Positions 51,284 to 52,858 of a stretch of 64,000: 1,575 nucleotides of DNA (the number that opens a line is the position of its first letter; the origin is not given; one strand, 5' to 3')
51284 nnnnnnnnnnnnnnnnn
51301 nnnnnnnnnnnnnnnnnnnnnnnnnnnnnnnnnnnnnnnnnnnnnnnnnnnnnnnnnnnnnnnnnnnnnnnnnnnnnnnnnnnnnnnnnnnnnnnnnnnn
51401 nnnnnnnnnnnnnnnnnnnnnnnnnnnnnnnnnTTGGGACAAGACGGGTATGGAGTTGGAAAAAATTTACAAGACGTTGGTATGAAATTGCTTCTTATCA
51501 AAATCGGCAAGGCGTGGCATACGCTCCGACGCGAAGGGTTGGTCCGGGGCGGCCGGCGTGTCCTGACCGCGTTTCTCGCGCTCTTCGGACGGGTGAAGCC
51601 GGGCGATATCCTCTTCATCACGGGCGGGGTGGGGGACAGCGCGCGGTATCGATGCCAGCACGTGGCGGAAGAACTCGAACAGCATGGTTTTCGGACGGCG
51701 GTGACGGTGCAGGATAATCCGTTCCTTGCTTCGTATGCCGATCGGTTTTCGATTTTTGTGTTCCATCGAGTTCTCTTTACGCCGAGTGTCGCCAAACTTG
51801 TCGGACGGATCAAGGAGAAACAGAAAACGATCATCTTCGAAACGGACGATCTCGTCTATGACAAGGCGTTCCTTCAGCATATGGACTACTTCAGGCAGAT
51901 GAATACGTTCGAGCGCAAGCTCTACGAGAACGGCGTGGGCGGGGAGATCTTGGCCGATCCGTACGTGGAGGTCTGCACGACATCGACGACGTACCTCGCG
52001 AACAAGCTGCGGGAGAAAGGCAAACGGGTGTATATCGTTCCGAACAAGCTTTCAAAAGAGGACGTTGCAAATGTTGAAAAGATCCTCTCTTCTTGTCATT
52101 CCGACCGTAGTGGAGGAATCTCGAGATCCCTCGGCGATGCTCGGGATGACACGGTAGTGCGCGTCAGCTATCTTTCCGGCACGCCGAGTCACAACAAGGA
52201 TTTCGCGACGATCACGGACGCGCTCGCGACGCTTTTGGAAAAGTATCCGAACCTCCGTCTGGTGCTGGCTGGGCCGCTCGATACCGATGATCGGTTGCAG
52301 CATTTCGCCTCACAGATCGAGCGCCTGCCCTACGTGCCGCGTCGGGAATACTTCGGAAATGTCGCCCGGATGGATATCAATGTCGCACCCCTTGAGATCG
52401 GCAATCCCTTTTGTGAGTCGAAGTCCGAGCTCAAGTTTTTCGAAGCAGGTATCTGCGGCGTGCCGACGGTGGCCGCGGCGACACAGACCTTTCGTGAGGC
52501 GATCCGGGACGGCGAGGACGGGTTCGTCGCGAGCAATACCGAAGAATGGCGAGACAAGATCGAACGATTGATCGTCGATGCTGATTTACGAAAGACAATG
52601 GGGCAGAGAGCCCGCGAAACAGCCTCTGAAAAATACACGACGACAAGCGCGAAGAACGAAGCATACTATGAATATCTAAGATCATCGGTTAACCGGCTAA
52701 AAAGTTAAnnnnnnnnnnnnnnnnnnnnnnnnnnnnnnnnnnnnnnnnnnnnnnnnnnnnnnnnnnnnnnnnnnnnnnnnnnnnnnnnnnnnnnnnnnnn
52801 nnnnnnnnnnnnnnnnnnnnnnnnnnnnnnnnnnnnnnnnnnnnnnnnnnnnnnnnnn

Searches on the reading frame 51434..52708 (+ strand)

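Call 52: search_protein_families(library=pfam, proteins=[window:51434-52708:+], max_evalue=0.00001)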
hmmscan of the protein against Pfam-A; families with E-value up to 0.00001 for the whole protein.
window:51434-52708:+ (424 aa): 3 families
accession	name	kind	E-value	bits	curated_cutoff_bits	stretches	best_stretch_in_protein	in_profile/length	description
PF13692.12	Glyco_trans_1_4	-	7.5e-14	52.6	27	1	249-381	9-141/142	Glycosyl transferases group 1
PF00534.26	Glycos_transf_1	-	3e-13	50.1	26.4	1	249-395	22-171/172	Glycosyl transferases group 1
PF13524.12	Glyco_trans_1_2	-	2.4e-12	47.5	25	1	266-403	8-135/144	Glycosyl transferase-like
